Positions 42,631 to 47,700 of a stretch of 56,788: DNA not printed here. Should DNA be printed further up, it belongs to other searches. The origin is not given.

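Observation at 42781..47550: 1,589-aa RpoD-like sigma factor whose ~1,100-aa C-terminal tail is an array of degenerate region-4-like modules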

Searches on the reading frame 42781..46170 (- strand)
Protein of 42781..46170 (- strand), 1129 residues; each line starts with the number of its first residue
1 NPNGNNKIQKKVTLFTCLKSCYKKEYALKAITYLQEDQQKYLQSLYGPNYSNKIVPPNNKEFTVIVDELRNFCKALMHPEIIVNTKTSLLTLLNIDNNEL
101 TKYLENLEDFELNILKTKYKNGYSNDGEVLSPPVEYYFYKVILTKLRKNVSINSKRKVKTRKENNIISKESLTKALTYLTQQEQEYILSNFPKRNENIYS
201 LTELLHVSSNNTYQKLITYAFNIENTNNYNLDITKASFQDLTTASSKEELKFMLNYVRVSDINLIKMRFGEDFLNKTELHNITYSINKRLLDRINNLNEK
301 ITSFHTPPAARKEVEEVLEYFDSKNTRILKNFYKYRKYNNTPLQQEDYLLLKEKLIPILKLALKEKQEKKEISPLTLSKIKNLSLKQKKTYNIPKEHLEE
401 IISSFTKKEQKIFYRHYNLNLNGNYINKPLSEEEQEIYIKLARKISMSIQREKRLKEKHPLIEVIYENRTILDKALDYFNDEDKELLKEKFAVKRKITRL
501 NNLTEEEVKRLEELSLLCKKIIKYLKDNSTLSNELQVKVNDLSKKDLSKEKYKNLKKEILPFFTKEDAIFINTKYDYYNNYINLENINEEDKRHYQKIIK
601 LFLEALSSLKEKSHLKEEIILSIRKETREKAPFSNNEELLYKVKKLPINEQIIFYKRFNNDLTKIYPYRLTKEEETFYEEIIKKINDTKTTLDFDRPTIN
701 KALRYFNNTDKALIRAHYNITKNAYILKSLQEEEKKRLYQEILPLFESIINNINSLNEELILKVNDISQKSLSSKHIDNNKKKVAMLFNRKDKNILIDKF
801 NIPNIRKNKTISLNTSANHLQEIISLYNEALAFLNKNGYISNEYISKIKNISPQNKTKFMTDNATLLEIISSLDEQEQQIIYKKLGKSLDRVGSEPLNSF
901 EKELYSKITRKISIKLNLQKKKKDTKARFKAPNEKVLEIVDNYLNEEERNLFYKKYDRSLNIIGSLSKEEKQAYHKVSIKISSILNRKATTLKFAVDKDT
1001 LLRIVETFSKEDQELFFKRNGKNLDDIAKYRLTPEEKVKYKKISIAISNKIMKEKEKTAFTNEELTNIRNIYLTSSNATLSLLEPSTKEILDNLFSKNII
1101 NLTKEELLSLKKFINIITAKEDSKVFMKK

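Call 10: find_homologous_proteins(query=window:42781-46170:-, max_evalue=0.001)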
Query window:42781-46170:- (1129 aa): 2 proteins with E <= 0.001 among 8000 candidates.
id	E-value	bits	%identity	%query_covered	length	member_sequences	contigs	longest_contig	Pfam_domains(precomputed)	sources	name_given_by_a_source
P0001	0.0e+0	2354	100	100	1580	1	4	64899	PF04545.23,PF04542.21,PF04539.23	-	-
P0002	1.1e-40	158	34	40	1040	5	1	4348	PF04545.23,PF04542.21,PF04539.23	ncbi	-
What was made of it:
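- Tried and rejected: Only one relative was found (call 10).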

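Call 12: list_cluster_members(proteins=[P0001, P0002])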
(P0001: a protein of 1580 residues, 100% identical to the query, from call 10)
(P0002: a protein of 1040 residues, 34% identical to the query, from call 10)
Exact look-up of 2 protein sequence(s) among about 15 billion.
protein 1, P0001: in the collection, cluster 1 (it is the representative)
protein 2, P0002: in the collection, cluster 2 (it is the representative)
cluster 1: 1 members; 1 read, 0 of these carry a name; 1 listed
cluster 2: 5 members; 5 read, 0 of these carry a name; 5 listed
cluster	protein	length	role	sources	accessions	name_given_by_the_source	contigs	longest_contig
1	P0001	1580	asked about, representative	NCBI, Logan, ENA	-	-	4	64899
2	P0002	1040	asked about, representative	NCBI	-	-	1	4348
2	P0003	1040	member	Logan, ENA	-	-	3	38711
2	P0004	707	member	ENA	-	-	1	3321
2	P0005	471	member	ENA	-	-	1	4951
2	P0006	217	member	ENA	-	-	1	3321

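Call 13: find_encoding_contigs(protein=P0001, flank=3000, max_places=4)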
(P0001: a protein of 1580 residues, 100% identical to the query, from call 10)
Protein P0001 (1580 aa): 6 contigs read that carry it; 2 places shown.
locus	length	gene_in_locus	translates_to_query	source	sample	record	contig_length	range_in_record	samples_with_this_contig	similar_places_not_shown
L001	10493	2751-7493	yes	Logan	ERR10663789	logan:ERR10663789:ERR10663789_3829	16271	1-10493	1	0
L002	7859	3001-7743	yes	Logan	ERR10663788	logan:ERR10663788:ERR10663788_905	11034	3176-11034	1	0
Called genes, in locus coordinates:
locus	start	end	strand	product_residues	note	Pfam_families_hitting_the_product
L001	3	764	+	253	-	?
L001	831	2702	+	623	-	PF04542:Sigma70_r2, PF04539:Sigma70_r3, PF04545:Sigma70_r4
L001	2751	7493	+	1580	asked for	PF04542:Sigma70_r2, PF04539:Sigma70_r3, PF04545:Sigma70_r4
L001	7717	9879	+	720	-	PF00664:ABC_membrane, PF00005:ABC_tran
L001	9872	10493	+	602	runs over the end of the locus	PF00664:ABC_membrane, PF00005:ABC_tran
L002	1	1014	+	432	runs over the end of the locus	PF01225:Mur_ligase, PF08245:Mur_ligase_M, PF02875:Mur_ligase_C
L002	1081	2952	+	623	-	PF04542:Sigma70_r2, PF04539:Sigma70_r3, PF04545:Sigma70_r4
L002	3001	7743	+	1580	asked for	PF04542:Sigma70_r2, PF04539:Sigma70_r3, PF04545:Sigma70_r4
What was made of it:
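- Checked: The identical protein is on 6 contigs from separate runs and sources (calls 12, 13).
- The identical 1,580-aa product is on 6 contigs from independent runs (calls 12, 13).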

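Call 14: find_encoding_contigs(protein=P0003, flank=10000, max_places=4)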
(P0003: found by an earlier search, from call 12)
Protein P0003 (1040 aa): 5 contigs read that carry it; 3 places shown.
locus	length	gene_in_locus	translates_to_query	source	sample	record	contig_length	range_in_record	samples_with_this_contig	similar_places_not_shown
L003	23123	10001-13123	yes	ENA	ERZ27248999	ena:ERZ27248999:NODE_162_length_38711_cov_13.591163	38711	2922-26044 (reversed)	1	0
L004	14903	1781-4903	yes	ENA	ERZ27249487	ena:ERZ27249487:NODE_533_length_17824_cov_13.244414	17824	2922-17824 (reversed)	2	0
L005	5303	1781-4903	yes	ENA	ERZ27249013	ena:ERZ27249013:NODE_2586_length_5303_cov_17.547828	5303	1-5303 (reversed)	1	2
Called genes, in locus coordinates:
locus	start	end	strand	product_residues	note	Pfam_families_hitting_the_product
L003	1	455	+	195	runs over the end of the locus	PF03352:Adenine_glyco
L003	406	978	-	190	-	PF01694:Rhomboid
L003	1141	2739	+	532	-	PF01381:HTH_3, PF07022:Phage_CI_repr (weak), PF12844:HTH_19, PF13443:HTH_26, PF13560:HTH_31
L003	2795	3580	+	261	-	-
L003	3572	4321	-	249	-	PF02535:Zip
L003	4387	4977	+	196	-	PF02677:QueH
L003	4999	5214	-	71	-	PF12844:HTH_19, PF13560:HTH_31 (weak), PF13443:HTH_26, PF01381:HTH_3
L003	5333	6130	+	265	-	PF21939:Gp10_C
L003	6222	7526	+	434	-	PF01225:Mur_ligase, PF08245:Mur_ligase_M, PF02875:Mur_ligase_C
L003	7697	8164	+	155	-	PF01797:Y1_Tnp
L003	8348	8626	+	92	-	-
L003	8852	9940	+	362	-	PF04539:Sigma70_r3, PF04545:Sigma70_r4 (weak)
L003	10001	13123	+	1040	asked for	PF04542:Sigma70_r2, PF04539:Sigma70_r3, PF04545:Sigma70_r4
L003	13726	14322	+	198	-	PF00440:TetR_N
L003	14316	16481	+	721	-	PF00664:ABC_membrane, PF00005:ABC_tran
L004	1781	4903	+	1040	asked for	PF04542:Sigma70_r2, PF04539:Sigma70_r3, PF04545:Sigma70_r4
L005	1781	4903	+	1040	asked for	PF04542:Sigma70_r2, PF04539:Sigma70_r3, PF04545:Sigma70_r4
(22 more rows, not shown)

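Call 81: search_protein_families(library=pfam, proteins=[window:42781-46170:-], max_evalue=10)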
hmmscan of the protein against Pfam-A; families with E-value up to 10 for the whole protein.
window:42781-46170:- (1129 aa): 4 families
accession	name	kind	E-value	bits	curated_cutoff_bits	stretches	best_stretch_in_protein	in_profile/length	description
PF08649.15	DASH_Dad1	-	0.0083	16.7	31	1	732-760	3-31/55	DASH complex subunit Dad1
PF11368.13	DUF3169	-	0.018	15.1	31.6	1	831-883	147-198/250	Protein of unknown function (DUF3169)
PF25682.1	Phage_VG64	-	0.33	11.1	27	1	490-553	38-112/127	Mycobacterium phage VG64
PF01895.24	PhoU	-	9.9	7.1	23.5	1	470-512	10-53/89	PhoU domain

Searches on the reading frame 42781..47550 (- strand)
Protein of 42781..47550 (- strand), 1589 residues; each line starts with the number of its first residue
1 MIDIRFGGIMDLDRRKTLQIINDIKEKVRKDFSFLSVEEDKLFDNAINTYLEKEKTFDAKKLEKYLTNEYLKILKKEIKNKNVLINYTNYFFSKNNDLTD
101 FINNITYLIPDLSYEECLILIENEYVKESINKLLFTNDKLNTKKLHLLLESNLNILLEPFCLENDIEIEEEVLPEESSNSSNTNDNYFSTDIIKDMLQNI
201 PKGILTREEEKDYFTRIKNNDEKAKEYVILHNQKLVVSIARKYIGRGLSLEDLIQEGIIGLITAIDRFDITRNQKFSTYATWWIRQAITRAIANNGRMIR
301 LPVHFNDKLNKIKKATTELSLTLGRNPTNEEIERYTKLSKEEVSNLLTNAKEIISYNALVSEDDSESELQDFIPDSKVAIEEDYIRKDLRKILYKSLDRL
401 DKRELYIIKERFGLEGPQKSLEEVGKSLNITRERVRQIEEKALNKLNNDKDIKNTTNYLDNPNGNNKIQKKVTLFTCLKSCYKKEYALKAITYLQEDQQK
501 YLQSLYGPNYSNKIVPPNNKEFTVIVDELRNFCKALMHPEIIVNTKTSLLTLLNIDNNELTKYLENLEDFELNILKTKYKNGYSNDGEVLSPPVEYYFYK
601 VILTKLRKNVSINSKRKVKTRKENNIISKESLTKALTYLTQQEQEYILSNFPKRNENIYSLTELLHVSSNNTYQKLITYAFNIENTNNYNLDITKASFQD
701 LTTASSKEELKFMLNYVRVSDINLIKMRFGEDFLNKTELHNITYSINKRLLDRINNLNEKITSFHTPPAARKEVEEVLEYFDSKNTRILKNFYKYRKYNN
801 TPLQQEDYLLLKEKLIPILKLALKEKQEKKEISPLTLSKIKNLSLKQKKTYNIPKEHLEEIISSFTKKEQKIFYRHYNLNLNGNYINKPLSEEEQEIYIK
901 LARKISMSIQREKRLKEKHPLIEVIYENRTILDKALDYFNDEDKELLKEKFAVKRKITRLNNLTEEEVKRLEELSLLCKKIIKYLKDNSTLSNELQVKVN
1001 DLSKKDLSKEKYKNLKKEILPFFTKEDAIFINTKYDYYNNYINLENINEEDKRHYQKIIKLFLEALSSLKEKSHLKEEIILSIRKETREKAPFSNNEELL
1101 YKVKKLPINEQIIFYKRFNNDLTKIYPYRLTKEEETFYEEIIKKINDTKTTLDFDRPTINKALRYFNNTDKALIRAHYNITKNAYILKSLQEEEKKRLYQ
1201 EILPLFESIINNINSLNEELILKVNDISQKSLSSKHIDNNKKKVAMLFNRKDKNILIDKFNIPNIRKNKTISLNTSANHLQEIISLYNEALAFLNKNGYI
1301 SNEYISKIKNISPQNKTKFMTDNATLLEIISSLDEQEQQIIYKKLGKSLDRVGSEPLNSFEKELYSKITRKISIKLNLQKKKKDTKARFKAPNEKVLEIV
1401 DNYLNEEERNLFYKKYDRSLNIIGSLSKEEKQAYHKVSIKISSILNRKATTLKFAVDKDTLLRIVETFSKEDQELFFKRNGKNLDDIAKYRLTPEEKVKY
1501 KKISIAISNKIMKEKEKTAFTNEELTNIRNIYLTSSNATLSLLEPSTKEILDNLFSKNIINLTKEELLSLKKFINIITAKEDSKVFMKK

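Call 5: search_protein_families(library=pfam, proteins=[window:42781-47550:-], max_evalue=1)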
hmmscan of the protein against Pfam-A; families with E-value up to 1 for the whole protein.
window:42781-47550:- (1589 aa): 5 families
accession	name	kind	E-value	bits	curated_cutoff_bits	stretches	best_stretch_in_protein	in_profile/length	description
PF04542.20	Sigma70_r2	-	1.4e-21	76.5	24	1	229-297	2-70/71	Sigma-70 region 2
PF04539.22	Sigma70_r3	-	6.2e-15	55.5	25.3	1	308-383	2-76/78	Sigma-70 region 3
PF04545.22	Sigma70_r4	-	1.9e-14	53.3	24.1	1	397-446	2-48/50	Sigma-70, region 4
PF08649.15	DASH_Dad1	-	0.011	16.3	31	1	1192-1220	3-31/55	DASH complex subunit Dad1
PF11368.13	DUF3169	-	0.029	14.4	31.6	1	1291-1343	147-198/250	Protein of unknown function (DUF3169)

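Call 6: search_protein_families(library=ncbifam, proteins=[window:42781-47550:-], max_evalue=0.1)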
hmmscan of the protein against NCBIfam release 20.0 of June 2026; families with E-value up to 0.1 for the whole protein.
window:42781-47550:- (1589 aa): 45 families (the best 25 are shown)
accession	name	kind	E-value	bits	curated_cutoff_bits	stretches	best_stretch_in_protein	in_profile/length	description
NF041931.2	MzaA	equivalog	4.2e-74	250.7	800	1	182-463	434-718/726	MZA anti-phage system associated sigma-70 family RNA polymerase sigma factor MzaA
NF004208.0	PRK05658.1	equivalog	1e-73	249.4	555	1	82-461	258-631/631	RNA polymerase sigma factor RpoD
TIGR02393.1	RpoD_Cterm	equivalog_domain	4.8e-73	245.7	354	1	224-459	1-237/238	RNA polymerase sigma factor RpoD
TIGR02997.1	Sig70-cyanoRpoD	subfamily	9.3e-73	245.1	384.5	1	215-446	66-297/298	RNA polymerase sigma factor, RpoD/SigA family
NF006666.0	PRK09210.1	equivalog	1.7e-72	244.8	572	1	124-460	32-370/370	RNA polymerase sigma factor RpoD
TIGR02394.1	rpoS_proteo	equivalog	2.8e-69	233.8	378.7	1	185-449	7-273/285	RNA polymerase sigma factor RpoS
NF005643.0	PRK07406.1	equivalog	8.4e-69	232.5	500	1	209-450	146-387/397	RNA polymerase sigma factor RpoD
NF005920.0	PRK07921.1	subfamily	1.2e-67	228.3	464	1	205-452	73-320/328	RNA polymerase sigma factor SigB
NF004207.0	PRK05657.1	equivalog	2.2e-67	227.8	394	1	170-448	37-315/329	RNA polymerase sigma factor RpoS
NF005785.0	PRK07598.1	equivalog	3.9e-67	226.9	554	1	215-460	167-412/415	RNA polymerase sigma factor SigC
NF004560.0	PRK05901.1-1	equivalog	8.7e-64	216.5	711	1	205-460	261-516/516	RNA polymerase sigma factor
NF004561.0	PRK05901.1-3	equivalog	1.3e-63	215.9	582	1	208-454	284-531/537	RNA polymerase sigma factor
NF004615.0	PRK05949.1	subfamily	4.2e-60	203.4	530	1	214-450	82-318/327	RNA polymerase sigma factor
NF005642.0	PRK07405.1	subfamily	4.3e-60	203.5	524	1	214-458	73-315/318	RNA polymerase sigma factor SigD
NF004562.0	PRK05901.1-4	equivalog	1.1e-57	195.8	779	1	216-462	309-556/571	RNA polymerase sigma factor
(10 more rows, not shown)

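Call 70: search_protein_families(library=padloc, proteins=[window:42781-47550:-], max_evalue=0.001)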
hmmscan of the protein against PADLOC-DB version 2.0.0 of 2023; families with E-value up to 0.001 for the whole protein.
window:42781-47550:- (1589 aa): 1 family
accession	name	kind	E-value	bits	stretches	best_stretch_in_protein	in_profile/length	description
PDLC02203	MzaA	-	1.4e-50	170.2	1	180-448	386-657/683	-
